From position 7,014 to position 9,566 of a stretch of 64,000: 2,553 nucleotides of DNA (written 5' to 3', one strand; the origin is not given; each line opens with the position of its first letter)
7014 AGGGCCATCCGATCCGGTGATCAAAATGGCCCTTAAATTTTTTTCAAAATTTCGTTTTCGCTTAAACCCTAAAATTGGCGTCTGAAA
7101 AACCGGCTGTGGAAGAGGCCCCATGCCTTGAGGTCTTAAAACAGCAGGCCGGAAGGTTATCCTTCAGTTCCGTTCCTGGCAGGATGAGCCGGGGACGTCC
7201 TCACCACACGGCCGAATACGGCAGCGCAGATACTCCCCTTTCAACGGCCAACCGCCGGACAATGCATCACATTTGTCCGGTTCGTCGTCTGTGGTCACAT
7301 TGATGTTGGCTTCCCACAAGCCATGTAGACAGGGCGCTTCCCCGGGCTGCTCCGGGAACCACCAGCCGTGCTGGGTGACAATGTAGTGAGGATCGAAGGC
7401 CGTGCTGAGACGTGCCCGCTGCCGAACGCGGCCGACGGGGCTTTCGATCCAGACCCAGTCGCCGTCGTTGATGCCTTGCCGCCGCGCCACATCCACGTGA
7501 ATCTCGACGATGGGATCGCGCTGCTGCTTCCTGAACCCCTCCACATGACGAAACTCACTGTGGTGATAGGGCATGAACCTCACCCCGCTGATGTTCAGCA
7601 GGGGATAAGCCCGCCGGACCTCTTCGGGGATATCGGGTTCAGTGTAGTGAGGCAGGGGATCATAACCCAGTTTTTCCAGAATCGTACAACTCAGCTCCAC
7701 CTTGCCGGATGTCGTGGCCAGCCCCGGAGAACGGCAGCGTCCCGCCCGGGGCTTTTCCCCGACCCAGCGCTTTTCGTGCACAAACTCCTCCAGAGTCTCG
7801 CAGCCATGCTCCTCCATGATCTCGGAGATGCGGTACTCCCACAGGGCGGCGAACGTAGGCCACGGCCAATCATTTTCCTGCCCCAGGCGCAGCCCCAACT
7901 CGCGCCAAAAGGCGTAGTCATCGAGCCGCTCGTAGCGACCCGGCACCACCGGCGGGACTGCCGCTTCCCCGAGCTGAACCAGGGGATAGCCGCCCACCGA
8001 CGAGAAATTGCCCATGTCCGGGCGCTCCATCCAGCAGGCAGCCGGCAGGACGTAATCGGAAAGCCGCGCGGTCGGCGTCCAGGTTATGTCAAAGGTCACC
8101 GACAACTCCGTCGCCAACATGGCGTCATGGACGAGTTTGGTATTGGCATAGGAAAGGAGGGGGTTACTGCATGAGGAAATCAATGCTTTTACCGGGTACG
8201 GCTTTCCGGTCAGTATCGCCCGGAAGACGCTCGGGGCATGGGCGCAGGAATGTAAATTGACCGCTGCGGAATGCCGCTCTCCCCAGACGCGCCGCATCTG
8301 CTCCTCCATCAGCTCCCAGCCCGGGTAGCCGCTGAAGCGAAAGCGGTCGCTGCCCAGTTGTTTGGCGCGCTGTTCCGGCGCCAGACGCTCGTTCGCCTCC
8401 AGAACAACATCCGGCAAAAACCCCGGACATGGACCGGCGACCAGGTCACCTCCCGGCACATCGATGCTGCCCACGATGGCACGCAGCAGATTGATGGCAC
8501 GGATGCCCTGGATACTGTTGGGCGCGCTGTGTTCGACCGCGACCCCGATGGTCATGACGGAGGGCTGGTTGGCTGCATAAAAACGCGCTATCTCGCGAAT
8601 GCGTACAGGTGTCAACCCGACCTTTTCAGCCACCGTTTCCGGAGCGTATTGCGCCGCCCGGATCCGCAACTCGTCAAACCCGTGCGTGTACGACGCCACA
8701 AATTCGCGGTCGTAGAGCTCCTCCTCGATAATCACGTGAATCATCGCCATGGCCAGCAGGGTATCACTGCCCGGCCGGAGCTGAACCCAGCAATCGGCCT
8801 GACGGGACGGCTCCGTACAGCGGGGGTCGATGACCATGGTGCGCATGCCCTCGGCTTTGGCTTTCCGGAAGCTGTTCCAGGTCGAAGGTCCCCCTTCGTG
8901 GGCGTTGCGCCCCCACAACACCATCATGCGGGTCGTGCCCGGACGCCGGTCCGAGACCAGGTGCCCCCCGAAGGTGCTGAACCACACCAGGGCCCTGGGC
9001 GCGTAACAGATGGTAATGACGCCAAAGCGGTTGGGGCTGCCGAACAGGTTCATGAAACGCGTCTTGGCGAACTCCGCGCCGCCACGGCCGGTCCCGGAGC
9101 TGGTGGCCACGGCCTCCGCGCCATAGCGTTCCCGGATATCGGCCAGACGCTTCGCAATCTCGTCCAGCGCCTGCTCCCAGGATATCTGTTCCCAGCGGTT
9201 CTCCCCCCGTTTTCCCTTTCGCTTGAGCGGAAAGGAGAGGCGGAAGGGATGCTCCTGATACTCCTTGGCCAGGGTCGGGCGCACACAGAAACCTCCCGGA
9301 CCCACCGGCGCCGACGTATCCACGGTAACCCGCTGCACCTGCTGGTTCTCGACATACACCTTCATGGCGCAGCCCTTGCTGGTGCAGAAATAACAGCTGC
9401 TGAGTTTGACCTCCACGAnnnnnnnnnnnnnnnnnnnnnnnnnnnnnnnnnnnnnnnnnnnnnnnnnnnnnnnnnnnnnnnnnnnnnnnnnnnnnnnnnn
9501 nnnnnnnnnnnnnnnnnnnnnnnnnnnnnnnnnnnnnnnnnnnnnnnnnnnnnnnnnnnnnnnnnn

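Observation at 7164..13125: Non-canonical trp-like operon: RAM protein - trpC - trpF - RibD-C reductase - divergent TrpD-like - cytoplasmic Mo/W enzyme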

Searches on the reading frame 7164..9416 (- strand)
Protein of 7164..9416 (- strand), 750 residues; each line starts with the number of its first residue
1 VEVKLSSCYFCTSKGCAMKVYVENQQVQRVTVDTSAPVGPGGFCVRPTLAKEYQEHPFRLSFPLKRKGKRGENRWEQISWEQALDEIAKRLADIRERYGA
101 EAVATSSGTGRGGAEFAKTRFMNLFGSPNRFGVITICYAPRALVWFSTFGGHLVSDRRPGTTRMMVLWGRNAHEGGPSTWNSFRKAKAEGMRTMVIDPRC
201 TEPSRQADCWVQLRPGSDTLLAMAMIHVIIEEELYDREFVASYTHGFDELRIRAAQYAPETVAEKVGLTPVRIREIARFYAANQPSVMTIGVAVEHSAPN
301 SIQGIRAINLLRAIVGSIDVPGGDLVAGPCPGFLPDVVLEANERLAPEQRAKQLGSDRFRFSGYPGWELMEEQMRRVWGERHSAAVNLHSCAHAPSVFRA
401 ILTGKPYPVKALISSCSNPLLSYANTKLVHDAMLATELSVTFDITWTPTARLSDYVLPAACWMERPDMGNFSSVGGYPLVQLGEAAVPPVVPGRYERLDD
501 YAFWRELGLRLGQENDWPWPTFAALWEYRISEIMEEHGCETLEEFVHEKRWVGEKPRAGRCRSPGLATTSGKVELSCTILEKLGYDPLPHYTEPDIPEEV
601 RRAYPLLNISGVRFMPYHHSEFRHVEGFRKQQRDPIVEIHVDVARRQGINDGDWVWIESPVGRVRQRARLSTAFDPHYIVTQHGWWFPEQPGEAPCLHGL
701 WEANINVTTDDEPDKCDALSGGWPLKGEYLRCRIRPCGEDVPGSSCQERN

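Call 3: search_protein_families(library=pfam, proteins=[window:7164-9416:-], max_evalue=0.01)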
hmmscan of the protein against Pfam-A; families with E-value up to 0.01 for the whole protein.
window:7164-9416:- (750 aa): 3 families
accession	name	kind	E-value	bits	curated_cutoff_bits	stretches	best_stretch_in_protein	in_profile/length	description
PF00384.28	Molybdopterin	-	5.5e-33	114.9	24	1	59-489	1-336/353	Molybdopterin oxidoreductase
PF01568.27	Molydop_binding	-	8.9e-16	58.3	26.8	1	616-715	10-99/110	Molydopterin dinucleotide binding domain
PF04879.21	Molybdop_Fe4S4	-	4.5e-05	23.8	22.7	1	1-46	1-45/55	Molybdopterin oxidoreductase Fe4S4 domain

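Call 4: search_protein_families(library=ncbifam, proteins=[window:7164-9416:-], max_evalue=0.01)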
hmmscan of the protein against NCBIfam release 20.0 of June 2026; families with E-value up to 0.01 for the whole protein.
window:7164-9416:- (750 aa): 27 families (the best 25 are shown)
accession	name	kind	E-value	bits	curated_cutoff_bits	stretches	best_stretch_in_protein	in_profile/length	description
NF012032.0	PRK15488.1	equivalog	1e-77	261.8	694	1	6-678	46-709/759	thiosulfate reductase PhsA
TIGR01591.1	Fdh-alpha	equivalog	2.6e-75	253.8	666.25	1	8-687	3-645/672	formate dehydrogenase subunit alpha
TIGR02166.1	dmsA_ynfE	subfamily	4.7e-56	190.3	777.7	2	3-325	44-398/794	DMSO/selenate family reductase complex A subunit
TIGR03479.1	DMSO_red_II_alp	subfamily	2.5e-54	184.7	984.75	3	7-243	62-306/913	molybdopterin-dependent oxidoreductase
NF047855.1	AssmNtatRedNasC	equivalog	9.9e-50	169.5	1100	2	6-487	23-484/708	assimilatory nitrate reductase catalytic subunit NasC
NF041884.1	selenate_YnfF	exception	3.3e-39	134.4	1650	1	5-255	47-310/798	selenate/tellurate reductase subunit YnfF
TIGR00509.1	bisC_fam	subfamily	4.1e-39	134.5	1017.55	2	66-324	62-343/772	molybdopterin guanine dinucleotide-containing S/N-oxide reductase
NF041885.1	selenate_YnfE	exception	6.4e-38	130.1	1675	1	7-256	52-318/805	selenate/tellurate reductase subunit YnfE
NF011566.1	PRK14990.1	exception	1.4e-32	112.6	1600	2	6-256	61-331/814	dimethylsulfoxide reductase subunit A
NF011682.0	PRK15102.1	equivalog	9.6e-32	110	909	3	408-697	470-776/829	trimethylamine-N-oxide reductase TorA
TIGR02164.1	torA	equivalog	8.8e-30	103.5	1465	3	408-693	466-767/824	trimethylamine-N-oxide reductase TorA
TIGR01553.1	formate-DH-alph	equivalog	3.2e-27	94.7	814.2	2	164-246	224-306/1009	formate dehydrogenase-N subunit alpha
NF041513.1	formate_DH_Act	exception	2.1e-26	92.1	1400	1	4-245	43-296/1067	formate dehydrogenase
TIGR01701.1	Fdhalpha-like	subfamily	1e-24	86.8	582.15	1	58-318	98-382/744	FdhF/YdeP family oxidoreductase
NF041783.2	mnquin_red_QrcB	equivalog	2e-24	85.8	440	2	6-323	55-364/695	menaquinone reductase molybdopterin-binding-like subunit QrcB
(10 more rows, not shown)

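Call 13: search_solved_structures(query=window:7164-9416:-, max_evalue=1e-10)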
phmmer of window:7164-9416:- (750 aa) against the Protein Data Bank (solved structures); distinct sequences matched with E-value up to 1e-10: 43.
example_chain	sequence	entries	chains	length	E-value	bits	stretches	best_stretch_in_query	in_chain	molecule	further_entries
2e7z_A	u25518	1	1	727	1.9e-116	393.2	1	15-694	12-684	Acetylene hydratase Ahy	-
2vpw_A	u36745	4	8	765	1.2e-65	225.1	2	15-327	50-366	THIOSULFATE REDUCTASE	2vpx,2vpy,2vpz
7qv7_S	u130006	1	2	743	3.7e-47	164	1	3-677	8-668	Hydrogen dependent carbon dioxide reductase subunit FdhF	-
1aa6_A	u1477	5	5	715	2.2e-44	154.8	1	5-467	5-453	FORMATE DEHYDROGENASE H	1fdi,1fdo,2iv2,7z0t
7bkb_D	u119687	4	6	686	1.5e-37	132.2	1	5-679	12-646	Formate dehydrogenase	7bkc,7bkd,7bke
9t1s_L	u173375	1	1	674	3.1e-35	124.6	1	8-671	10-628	formate dehydrogenase (coenzyme F420)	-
9wxb_B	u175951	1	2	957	5.3e-35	123.8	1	5-466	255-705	Formate dehydrogenase alpha subunit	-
6tg9_A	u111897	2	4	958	6.5e-35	123.5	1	5-466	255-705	Formate dehydrogenase subunit alpha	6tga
7vw6_A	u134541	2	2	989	3.2e-33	117.9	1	6-519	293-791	Formate dehydrogenase | Tungsten-containing formate dehydrogenase alpha subunit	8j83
7e5z_A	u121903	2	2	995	3.3e-33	117.9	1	6-519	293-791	Formate dehydrogenase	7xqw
7l5i_A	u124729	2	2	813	4.3e-33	117.5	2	407-695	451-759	Trimethylamine-N-oxide reductase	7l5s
9vap_A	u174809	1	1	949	7.8e-31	110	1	2-324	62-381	Formate dehydrogenase molybdopterin-binding subunit FdhA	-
1dms_A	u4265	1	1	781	3.9e-29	104.4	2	67-324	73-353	DMSO REDUCTASE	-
1dmr_A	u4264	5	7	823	1e-28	103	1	67-324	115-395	DMSO REDUCTASE | Dimethyl sulfoxide/trimethylamine N-oxide reductase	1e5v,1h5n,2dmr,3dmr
1e60_A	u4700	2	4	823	1e-28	103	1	67-324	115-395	Dimethyl sulfoxide/trimethylamine N-oxide reductase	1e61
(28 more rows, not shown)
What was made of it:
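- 7164..9416 (-): Cytoplasmic Mo/W-bisPGD enzyme of the acetylene-hydratase clade, 750 aa, with an N-terminal [4Fe-4S] motif. Closest structure is acetylene hydratase 2e7z (E 1.9e-116, nearly full length; call 13).
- Closest known: Acetylene hydratase of Pelobacter acetylenicus. Same: Closest solved relative over nearly the full length (393 bits, call 13).
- Tried and rejected: Rejected on much weaker similarity (calls 4 and 13).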
